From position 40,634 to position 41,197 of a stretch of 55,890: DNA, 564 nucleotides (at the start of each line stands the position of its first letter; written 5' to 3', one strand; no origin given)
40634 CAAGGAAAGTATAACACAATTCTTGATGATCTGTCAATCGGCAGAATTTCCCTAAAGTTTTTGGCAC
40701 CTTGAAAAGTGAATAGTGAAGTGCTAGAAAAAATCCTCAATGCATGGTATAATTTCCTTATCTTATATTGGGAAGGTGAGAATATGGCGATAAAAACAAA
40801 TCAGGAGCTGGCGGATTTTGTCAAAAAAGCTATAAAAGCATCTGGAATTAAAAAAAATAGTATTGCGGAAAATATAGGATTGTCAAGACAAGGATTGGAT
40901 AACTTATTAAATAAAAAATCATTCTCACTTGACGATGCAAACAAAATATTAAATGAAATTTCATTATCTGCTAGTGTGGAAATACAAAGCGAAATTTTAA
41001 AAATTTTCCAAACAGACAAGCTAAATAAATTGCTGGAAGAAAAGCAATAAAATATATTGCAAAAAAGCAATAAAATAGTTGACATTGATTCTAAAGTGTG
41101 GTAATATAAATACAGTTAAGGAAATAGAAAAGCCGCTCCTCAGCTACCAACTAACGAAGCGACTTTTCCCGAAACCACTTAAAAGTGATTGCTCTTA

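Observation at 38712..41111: Divergent regulatory cluster: two overlapping XRE HTH genes facing a tandemly duplicated promoter-plus-HTH-gene unit, with paired direct repeats between the copies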

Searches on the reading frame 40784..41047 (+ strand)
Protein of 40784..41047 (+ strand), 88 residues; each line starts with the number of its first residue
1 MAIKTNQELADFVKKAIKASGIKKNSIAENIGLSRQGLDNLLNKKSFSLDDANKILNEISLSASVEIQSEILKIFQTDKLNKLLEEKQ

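Call 6: search_protein_families(library=pfam, max_evalue=0.1, proteins=[window:40784-41047:+])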
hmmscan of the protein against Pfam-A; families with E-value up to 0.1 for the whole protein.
seq(88 aa): 7 families
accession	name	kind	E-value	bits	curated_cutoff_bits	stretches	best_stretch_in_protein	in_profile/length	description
PF13443.12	HTH_26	-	0.00076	20.1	22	1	14-57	3-48/63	Cro/C1-type HTH DNA-binding domain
PF01381.28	HTH_3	-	0.0015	19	23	1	13-58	1-47/55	Helix-turn-helix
PF07022.19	Phage_CI_repr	-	0.013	16.3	22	1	11-52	1-43/65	Bacteriophage CI repressor helix-turn-helix domain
PF20317.4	HTH_60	-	0.02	15.7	24.1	1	6-84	3-80/140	Helix-turn-helix domain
PF10078.15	DUF2316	-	0.042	14.6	26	1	5-52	11-54/89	Uncharacterized protein conserved in bacteria (DUF2316)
PF12844.13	HTH_19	-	0.047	14.1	30.2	1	12-57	3-49/64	Helix-turn-helix domain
PF18798.6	LPD3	-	0.052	14.2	27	1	6-59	7-59/114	Large polyvalent protein-associated domain 3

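Call 7: search_protein_families(library=phrogs, max_evalue=0.01, proteins=[window:40784-41047:+])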
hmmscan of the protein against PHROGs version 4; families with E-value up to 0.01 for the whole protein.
seq(88 aa): 8 families
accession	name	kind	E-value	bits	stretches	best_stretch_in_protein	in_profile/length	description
phrog_38278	-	unknown function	7.3e-05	23.9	1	4-57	13-66/180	-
phrog_4583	-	transcription regulation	8.2e-05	23.6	1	4-51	6-54/81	transcriptional repressor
phrog_1337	-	DNA, RNA and nucleotide metabolism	0.0003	21.2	1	5-63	11-68/316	DNA binding protein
phrog_1728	-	transcription regulation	0.0003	20.9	1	8-75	3-69/380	transcriptional regulator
phrog_686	-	DNA, RNA and nucleotide metabolism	0.00036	21.7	1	6-38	34-65/76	HTH DNA binding protein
phrog_2339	-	DNA, RNA and nucleotide metabolism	0.0045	18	1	3-68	20-87/98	HTH DNA binding protein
phrog_8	-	transcription regulation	0.0083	16.6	1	3-57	71-126/346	transcriptional regulator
phrog_1373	-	transcription regulation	0.0091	17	1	6-59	61-115/166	transcriptional regulator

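Call 22: find_homologous_proteins(query=window:40784-41047:+, max_evalue=0.001)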
Query seq(88 aa) (88 aa): 138 proteins with E <= 0.001 among 139 candidates; the best 120 are listed.
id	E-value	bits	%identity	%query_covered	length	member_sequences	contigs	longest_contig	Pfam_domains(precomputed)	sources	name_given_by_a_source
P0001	1.6e-43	163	100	100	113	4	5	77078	-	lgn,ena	-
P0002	5.1e-41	155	93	100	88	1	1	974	-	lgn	-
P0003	1.8e-30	122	77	99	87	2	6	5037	-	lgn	-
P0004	3.4e-29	118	74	98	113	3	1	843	-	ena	-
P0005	8.3e-29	117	73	100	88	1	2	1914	-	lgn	-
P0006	1.9e-27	112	71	97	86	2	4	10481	-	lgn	-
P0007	5.4e-27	111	69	95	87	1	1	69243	-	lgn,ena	-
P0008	2.0e-26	109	72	94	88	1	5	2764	-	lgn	-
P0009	1.5e-25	106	69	97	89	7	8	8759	-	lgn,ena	-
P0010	2.2e-25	106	68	94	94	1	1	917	-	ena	-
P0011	8.0e-25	104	66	97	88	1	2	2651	PF01381.29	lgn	-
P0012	1.9e-24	103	68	95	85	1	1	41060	-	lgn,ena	-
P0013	1.9e-24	103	68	95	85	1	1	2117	-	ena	-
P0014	3.7e-24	102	66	97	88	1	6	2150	PF13443.13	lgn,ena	-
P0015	4.9e-24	102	70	97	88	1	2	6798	-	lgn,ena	-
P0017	9.4e-21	91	74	77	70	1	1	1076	PF13443.13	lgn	-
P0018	1.0e-20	91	75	77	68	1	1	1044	PF01381.29,PF13443.13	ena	-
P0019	5.8e-20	89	74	75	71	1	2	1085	PF01381.29,PF13443.13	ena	-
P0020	6.6e-20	89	72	77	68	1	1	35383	PF13443.13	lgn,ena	-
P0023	1.5e-19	87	73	76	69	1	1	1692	PF13443.13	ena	-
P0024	1.8e-19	87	73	76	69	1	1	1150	PF13443.13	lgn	-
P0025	1.8e-19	87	71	77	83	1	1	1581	PF13443.13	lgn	-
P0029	5.8e-19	86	72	76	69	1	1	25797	PF13443.13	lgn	-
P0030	6.2e-19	85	73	76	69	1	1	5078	PF13443.13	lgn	-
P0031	1.4e-18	84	72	76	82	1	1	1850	PF13443.13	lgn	-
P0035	4.9e-18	83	70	76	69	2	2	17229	-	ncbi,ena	-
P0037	1.0e-17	82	68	77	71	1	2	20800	PF13443.13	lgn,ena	-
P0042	1.3e-17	81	70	76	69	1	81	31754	-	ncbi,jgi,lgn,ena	-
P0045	2.5e-17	80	69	76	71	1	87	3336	-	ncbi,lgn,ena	-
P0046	2.8e-17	80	71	72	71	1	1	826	PF13443.13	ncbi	-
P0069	1.8e-16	78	69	76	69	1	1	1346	PF13443.13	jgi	-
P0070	2.1e-16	77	71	70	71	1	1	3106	PF13443.13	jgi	-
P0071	2.4e-16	77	71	70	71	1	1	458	PF13443.13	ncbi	-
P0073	3.3e-16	77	71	70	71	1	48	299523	PF13443.13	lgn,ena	-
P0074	3.4e-16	77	71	70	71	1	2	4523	PF13443.13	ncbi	-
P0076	3.6e-16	77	71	70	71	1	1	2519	PF13443.13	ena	-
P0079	4.7e-16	76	69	70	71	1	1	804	PF13443.13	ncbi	-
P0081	5.6e-16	76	63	80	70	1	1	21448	PF13443.13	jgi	-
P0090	5.7e-15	73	63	77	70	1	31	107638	-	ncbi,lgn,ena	-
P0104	7.5e-14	69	62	74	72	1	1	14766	PF13443.13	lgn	-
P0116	1.4e-12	65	57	76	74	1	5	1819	-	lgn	-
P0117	3.4e-12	64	52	83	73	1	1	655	PF13443.13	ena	-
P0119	5.3e-12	63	70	57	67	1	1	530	PF13443.13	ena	-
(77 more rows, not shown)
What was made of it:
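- On XRE / Cro-C1 HTH family (Pfam HTH_3, HTH_26; lambda-repressor-like fold), for parA and parB: Several family members do carry precomputed PF13443 or PF01381 hits (call 22).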

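Call 23: find_encoding_contigs(protein=P0007, flank=6000, max_places=3)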
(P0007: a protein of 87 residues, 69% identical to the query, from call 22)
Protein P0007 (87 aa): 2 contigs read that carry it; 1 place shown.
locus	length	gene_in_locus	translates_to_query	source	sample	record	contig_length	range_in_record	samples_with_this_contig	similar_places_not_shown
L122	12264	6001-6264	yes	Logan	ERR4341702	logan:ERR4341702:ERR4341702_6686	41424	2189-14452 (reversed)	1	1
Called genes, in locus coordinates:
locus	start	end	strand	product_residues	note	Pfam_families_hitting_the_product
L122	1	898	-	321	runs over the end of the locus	PF12873:DUF3825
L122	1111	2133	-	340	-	-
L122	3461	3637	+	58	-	-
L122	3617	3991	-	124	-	-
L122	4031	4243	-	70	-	PF13443:HTH_26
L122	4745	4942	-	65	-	-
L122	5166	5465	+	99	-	-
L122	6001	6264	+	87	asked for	-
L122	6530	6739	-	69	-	PF20075:DUF6471 (weak), PF13443:HTH_26 (weak)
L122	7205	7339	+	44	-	-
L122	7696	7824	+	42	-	-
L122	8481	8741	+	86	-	-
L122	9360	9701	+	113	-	-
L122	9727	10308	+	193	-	-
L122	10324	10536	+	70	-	-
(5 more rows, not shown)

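Call 24: find_encoding_contigs(protein=P0012, flank=6000, max_places=3)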
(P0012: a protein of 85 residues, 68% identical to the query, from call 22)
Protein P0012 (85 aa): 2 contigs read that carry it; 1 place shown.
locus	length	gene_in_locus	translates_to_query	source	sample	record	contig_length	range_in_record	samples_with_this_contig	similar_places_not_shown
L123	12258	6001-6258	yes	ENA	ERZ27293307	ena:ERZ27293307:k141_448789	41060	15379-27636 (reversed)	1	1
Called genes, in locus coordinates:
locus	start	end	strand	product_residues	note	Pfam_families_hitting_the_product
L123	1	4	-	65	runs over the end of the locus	-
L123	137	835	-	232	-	-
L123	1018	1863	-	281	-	PF08346:AntA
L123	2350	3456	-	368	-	PF04607:RelA_SpoT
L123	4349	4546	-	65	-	-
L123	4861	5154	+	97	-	-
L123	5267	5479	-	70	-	PF13443:HTH_26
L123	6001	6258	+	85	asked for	-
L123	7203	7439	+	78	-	-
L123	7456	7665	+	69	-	PF15970:HicB-like_2, PF15919:HicB_lk_antitox, PF21748:UPF0150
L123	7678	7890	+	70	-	PF21748:UPF0150 (weak), PF15919:HicB_lk_antitox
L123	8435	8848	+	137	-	PF24203:Phage_ProQ_C_like (weak)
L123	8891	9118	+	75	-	-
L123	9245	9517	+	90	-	PF18824:LPD11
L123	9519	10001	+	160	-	-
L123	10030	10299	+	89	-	-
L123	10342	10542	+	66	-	-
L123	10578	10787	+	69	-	-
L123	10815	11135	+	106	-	-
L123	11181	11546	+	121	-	-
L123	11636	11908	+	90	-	PF04221:RelB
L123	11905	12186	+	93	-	PF15738:YafQ_toxin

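Call 25: find_encoding_contigs(protein=P0001, flank=6000, max_places=5)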
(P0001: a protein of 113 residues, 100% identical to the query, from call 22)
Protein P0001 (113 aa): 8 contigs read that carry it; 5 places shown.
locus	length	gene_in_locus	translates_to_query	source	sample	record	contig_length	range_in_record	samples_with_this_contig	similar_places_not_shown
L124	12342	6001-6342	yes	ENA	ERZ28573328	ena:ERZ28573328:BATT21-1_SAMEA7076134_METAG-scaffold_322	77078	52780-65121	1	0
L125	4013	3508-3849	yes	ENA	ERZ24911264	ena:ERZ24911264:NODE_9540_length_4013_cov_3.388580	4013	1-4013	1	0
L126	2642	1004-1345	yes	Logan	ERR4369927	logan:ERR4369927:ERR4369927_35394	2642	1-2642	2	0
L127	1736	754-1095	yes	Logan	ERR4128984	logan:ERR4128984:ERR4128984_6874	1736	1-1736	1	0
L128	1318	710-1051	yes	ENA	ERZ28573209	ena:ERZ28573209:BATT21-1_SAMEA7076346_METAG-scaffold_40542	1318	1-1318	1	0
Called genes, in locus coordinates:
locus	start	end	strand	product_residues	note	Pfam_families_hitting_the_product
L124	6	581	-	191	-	-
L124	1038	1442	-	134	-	-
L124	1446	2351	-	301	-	PF08346:AntA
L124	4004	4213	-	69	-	-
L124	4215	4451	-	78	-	PF13744:HTH_37 (weak), PF01381:HTH_3, PF13443:HTH_26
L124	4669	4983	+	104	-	-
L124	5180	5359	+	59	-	-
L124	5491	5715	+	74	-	-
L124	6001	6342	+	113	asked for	-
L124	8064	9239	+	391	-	-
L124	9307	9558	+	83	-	-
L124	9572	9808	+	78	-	-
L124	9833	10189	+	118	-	-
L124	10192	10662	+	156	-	-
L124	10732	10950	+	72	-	-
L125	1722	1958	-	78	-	PF13744:HTH_37 (weak), PF01381:HTH_3, PF13443:HTH_26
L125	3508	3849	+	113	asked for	-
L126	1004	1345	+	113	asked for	-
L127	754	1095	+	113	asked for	-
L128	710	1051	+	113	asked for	-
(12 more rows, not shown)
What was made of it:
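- Checked: Public gene calls on near-identical contigs give 69 aa and 78 aa with a 1-nt gap (call 25).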

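Call 34: find_related_loci(query=A2, collection=viral_contigs, flank=4000)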
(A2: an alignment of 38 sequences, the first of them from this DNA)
Query A2 (88 aa) in viral_contigs; peptide patterns used: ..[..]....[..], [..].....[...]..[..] (x = any residue, [..] = any of these).
226 stretches matched a pattern; 25 encode a relative of the query (tblastn E <= 1e-3); 25 distinct loci.
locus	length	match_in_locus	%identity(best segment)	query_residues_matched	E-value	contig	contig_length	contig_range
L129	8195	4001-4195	60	3-67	1e-21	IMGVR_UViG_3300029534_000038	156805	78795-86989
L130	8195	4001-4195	60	3-67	1e-21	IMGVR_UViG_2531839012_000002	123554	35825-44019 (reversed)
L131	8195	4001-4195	60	3-67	1e-21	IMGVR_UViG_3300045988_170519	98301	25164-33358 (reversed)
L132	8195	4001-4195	63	3-67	2e-21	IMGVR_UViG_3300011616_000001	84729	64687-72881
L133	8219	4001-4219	53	1-73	7e-20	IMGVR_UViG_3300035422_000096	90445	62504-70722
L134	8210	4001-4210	56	1-70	3e-19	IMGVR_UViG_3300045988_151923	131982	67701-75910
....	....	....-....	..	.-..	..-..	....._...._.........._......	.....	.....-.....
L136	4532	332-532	58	1-67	4e-18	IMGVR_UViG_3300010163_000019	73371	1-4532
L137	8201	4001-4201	54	1-67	4e-18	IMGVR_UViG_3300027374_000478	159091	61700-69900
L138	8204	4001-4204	65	1-68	8e-23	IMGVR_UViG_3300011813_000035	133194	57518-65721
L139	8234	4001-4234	47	1-78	3e-16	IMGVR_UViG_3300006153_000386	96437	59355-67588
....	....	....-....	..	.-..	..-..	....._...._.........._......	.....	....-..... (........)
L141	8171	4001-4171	61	1-56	1e-15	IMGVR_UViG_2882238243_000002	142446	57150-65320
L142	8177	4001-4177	58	1-59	1e-15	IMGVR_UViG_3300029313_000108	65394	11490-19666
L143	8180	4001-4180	57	5-64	1e-15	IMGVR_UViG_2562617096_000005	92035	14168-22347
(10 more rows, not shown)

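Call 43: predict_structure(alignment_id=A2)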
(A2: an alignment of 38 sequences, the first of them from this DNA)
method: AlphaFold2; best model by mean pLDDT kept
length: 88 residues; sequences in the alignment: 38
mean_pLDDT: 89.3   pTM: 0.74
mean pLDDT of the five models: 89.3, 87.7, 87.5, 86.1, 84.7
residues with pLDDT >= 90: 58; 70-90: 25; 50-70: 5; < 50: 0
segments of 3 or more residues with pLDDT < 50: none
pLDDT, mean of each block of 10 residues (from residue 1): 90 95 95 95 92 95 86 77 77
secondary structure, 60 per line:
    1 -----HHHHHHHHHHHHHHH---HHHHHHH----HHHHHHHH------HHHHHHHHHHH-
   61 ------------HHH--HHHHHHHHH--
elements in order: H6-20 H24-30 H35-42 H49-59 H78-86
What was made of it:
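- On XRE / Cro-C1 HTH family, for parA and parB: The AlphaFold model has pLDDT 89.3, with helices at 6-20, 24-30, 35-42 and 49-59 (call 43).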

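Call 46: find_related_loci(query=A2, collection=metagenome_contigs, flank=2500)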
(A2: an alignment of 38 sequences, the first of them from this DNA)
Query A2 (88 aa) in metagenome_contigs; peptide patterns used: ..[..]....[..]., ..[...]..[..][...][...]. (x = any residue, [..] = any of these).
545 stretches matched a pattern; 74 encode a relative of the query (tblastn E <= 1e-3); 74 distinct loci.
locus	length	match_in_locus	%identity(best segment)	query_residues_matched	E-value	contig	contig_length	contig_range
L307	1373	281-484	74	1-68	1e-27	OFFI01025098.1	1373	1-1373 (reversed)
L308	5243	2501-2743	60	1-81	7e-24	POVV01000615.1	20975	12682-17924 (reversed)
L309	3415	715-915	67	1-67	4e-23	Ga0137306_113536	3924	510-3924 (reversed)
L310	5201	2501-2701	67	1-67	5e-23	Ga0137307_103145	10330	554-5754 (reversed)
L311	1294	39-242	68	1-68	1e-22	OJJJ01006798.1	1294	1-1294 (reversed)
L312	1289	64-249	71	1-62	4e-22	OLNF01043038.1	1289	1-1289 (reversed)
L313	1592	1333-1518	71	1-62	5e-22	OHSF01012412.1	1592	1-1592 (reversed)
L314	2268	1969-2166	65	1-66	1e-21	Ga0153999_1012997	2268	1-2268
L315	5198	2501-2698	64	3-68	2e-21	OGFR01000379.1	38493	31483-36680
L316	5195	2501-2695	60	3-67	2e-21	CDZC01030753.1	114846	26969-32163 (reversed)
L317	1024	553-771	56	1-73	8e-21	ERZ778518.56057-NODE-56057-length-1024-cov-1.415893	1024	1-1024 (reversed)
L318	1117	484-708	55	1-75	1e-19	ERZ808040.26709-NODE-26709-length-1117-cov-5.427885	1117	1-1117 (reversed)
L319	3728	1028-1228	57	1-67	2e-19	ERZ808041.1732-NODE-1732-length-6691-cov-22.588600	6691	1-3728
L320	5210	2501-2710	56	1-70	4e-19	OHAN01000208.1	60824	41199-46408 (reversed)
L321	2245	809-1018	56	1-70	5e-19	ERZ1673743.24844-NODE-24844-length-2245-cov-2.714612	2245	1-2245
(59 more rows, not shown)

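Call 47: find_related_loci(query=A2, collection=genome_contigs, flank=6000)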
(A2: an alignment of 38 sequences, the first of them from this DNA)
Query A2 (88 aa) in genome_contigs; peptide patterns used: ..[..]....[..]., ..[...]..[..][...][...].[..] (x = any residue, [..] = any of these).
64 stretches matched a pattern; 19 encode a relative of the query (tblastn E <= 1e-3); 19 distinct loci.
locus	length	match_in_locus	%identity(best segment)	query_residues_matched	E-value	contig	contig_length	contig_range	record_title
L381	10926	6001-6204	74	1-68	1e-27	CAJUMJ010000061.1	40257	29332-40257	MAG TPA_asm: uncultured Lachnospiraceae bacterium isolate MGBC158728 genome assembly, contig: MGBC158728.61, whole genom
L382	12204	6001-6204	65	1-68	7e-23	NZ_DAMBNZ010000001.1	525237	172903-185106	MAG: Lacrimispora sp. isolate CTOTU49096 NODE_1_length_525237_cov_8.288369, whole genome shotgun sequence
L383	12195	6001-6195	63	3-67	2e-21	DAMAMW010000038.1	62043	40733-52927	MAG TPA_asm: Lachnospiraceae bacterium isolate CTOTU48295 NODE_79_length_62043_cov_11.529522, whole genome shotgun seque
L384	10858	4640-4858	53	1-73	7e-20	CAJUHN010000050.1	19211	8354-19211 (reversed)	MAG TPA_asm: uncultured Lachnospiraceae bacterium isolate MGBC136627 genome assembly, contig: MGBC136627.50, whole genom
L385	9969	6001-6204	57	1-68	8e-20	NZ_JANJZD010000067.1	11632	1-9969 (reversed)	Acetatifactor muris strain DSM 23669 NODE_67_length_11632_cov_41.362712, whole genome shotgun sequence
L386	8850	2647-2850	59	1-68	2e-18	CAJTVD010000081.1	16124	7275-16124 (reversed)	MAG TPA_asm: uncultured Lachnospiraceae bacterium isolate MGBC105925 genome assembly, contig: MGBC105925.81, whole genom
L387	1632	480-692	52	3-73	3e-18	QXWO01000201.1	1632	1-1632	Lachnospiraceae bacterium strain 1XD21-87 Scaffold182_1, whole genome shotgun sequence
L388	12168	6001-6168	63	1-56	6e-18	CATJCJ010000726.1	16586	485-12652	MAG: uncultured Eubacteriales bacterium isolate iMGMC-47_1678881638 genome assembly, contig: MegahitA5_38429, whole geno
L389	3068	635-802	64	1-56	4e-17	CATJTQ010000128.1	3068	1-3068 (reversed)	MAG: uncultured Lachnospiraceae bacterium isolate iMGMC-325_1678881701 genome assembly, contig: MegahitA5_328511, whole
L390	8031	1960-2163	54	1-68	5e-17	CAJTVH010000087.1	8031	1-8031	MAG TPA_asm: uncultured Clostridia bacterium isolate MGBC114079 genome assembly, contig: MGBC114079.87, whole genome sho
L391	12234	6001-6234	49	1-78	1e-16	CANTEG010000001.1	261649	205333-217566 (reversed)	MAG TPA_asm: uncultured Lachnospiraceae bacterium isolate SRR13921779_bin.33_metawrap_v1.3_MAG genome assembly, contig:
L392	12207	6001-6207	49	1-69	3e-16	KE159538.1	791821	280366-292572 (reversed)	Lachnospiraceae bacterium A4 genomic scaffold acPFC-supercont1.2, whole genome shotgun sequence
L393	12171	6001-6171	61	1-56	1e-15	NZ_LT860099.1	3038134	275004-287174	Konateibacter massiliensis strain Marseille-P3773, whole genome shotgun sequence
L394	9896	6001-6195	45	3-67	4e-15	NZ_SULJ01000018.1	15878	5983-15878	Clostridium sp. HBUAS56010 Scaffold18, whole genome shotgun sequence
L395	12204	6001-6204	47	3-70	4e-15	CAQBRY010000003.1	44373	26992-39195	MAG TPA_asm: uncultured Eubacteriales bacterium isolate MGBC139389 genome assembly, contig: MGBC139389.3, whole genome s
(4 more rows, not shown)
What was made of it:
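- Hosts are Lachnospiraceae, including chromosomal scaffolds (call 47).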

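Call 60: fold_search(model_id=the predicted structure, library=pdb)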
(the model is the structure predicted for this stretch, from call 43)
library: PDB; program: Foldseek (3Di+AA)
matches with E <= 10: 297; with E <= 0.001: 0
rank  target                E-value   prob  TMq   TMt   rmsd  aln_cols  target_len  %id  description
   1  2wiu_B                2.5e-02  1.00  0.61  0.74   5.0        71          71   24  Mercury-modified bacterial persistence regulator hipBA (released 2009-07-28)
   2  4pu3_C                2.9e-02  1.00  0.57  0.68   4.4        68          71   15  Shewanella oneidensis MR-1 Toxin Antitoxin System HipA, HipB and its operator DNA complex (space group P212121) (released 2014-08-06)
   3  4pu4_D                2.9e-02  1.00  0.58  0.64   2.9        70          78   20  Shewanella oneidensis MR-1 Toxin Antitoxin System HipA, HipB and its operator DNA complex (space group P21) (released 2014-08-06)
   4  4yg1_D                4.4e-02  1.00  0.63  0.76   2.2        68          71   24  HipB-O1-O2 complex/P21212 crystal form (released 2015-07-29)
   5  4yg1_A                5.7e-02  1.00  0.63  0.75   2.2        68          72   24  HipB-O1-O2 complex/P21212 crystal form (released 2015-07-29)
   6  5k98_B                5.7e-02  1.00  0.64  0.77   2.4        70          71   23  Structure of HipA-HipB-O2-O3 complex (released 2016-06-22)
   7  2wiu_D                6.4e-02  1.00  0.61  0.73   2.1        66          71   24  Mercury-modified bacterial persistence regulator hipBA (released 2009-07-28)
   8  4z5h_A                6.4e-02  1.00  0.64  0.76   2.4        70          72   23  HipB(S29A)-O2 20mer complex (released 2016-07-06)
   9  4pu4_C                6.4e-02  1.00  0.58  0.70   2.6        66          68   15  Shewanella oneidensis MR-1 Toxin Antitoxin System HipA, HipB and its operator DNA complex (space group P21) (released 2014-08-06)
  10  3dnv_B                6.9e-02  1.00  0.64  0.76   2.4        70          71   23  MDT Protein (released 2009-01-27)
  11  8ezt_C                7.8e-02  0.99  0.54  0.64   3.7        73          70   16  Crystal structure of HipB(Lp) from Legionella pneumophila (released 2023-09-27)
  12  4pu7_A                1.0e-01  1.00  0.57  0.68   2.6        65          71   15  Shewanella oneidensis Toxin Antitoxin System Antitoxin Protein HipB Resolution 1.85 (released 2014-08-06)
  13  7ab4_A                1.1e-01  1.00  0.62  0.74   2.2        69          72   17  Crystal structure of the Escherichia coli toxin-antitoxin system HipBST (HipT S59A) (released 2022-01-12)
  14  8ezt_B                1.1e-01  0.98  0.55  0.64   3.3        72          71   17  Crystal structure of HipB(Lp) from Legionella pneumophila (released 2023-09-27)
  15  4pu7_B                1.2e-01  0.99  0.57  0.73   2.5        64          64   16  Shewanella oneidensis Toxin Antitoxin System Antitoxin Protein HipB Resolution 1.85 (released 2014-08-06)
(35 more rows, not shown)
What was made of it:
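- On XRE / Cro-C1 HTH family, for parA and parB: Foldseek against the PDB gives HipB, C.Esp1396I, C.AhdI, 434 and lambda repressors and SinR, with probability 0.9-1.0 and TM up to 0.78, although E is at best 0.025 (call 60).
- Closest known: Lambdoid CI/Cro immunity region. Same: The par proteins have the same fold class as the 434 and lambda repressors and Cro-type domains (call 60).
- Checked: Their AlphaFold model (pLDDT 89) matches HipB, C-proteins and the 434 and lambda repressors (calls 43, 60).
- XRE fold: pLDDT 89, with matches to HipB, C-proteins and the 434 repressor (calls 43, 60).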

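Call 83: search_dna_similar(query=window:40784-41047:+, collection=phages, mode=protein, max_evalue=0.001, max_rows=15)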
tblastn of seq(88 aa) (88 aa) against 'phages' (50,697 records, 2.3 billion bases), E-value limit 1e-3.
No match.
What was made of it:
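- There is no homologue in isolate phages (call 83).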
